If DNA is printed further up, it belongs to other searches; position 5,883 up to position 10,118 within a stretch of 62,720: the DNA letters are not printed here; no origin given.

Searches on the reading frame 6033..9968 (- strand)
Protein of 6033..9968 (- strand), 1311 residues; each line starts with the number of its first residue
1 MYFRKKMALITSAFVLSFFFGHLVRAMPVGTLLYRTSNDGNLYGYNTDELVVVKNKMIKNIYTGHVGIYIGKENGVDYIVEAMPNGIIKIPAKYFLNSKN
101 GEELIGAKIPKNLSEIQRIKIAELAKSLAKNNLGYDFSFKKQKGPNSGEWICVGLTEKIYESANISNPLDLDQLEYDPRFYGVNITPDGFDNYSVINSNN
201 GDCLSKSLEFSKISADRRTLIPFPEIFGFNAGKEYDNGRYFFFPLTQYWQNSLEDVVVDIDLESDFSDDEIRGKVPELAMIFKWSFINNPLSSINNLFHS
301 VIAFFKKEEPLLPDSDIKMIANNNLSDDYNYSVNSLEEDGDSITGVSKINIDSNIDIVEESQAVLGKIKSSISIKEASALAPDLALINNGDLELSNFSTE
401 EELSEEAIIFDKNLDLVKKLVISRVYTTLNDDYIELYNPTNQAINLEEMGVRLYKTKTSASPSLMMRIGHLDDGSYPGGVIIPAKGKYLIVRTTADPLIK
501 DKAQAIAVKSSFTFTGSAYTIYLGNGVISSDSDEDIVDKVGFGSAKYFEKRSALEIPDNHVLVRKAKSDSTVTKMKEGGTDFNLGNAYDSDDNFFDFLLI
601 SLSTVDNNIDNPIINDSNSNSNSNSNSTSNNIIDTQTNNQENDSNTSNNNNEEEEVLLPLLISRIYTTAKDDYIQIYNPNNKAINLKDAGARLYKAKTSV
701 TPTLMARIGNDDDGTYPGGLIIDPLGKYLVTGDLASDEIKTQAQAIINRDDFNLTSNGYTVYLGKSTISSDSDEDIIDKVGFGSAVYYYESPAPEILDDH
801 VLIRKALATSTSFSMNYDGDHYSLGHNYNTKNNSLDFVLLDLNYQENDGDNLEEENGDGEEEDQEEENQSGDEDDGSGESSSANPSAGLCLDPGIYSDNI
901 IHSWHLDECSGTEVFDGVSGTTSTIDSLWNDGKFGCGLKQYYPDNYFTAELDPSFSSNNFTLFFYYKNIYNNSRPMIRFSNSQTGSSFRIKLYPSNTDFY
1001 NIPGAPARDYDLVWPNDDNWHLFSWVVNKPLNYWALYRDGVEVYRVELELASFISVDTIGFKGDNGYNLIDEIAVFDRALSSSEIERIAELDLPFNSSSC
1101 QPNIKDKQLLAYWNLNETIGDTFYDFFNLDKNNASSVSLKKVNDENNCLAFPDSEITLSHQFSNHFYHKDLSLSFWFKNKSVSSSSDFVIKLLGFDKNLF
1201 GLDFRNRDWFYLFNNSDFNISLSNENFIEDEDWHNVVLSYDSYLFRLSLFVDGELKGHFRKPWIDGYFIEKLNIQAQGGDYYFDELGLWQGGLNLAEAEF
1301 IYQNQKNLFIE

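Call 41: search_protein_families(library=pfam, proteins=[window:6033-9968:-], max_evalue=0.001)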
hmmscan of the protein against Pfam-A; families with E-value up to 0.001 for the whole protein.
window:6033-9968:- (1311 aa): 3 families
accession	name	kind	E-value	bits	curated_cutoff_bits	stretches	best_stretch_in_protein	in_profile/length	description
PF13385.13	Laminin_G_3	-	6.5e-14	52.8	27.6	2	1164-1259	12-105/151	Concanavalin A-like lectin/glucanases superfamily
PF00932.25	LTD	-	1e-10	42.4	34.3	1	419-525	7-96/109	Lamin Tail Domain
PF05708.18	Peptidase_C92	-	3.2e-07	31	27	1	57-166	19-124/166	Permuted papain-like amidase enzyme, YaeF/YiiX, C92 family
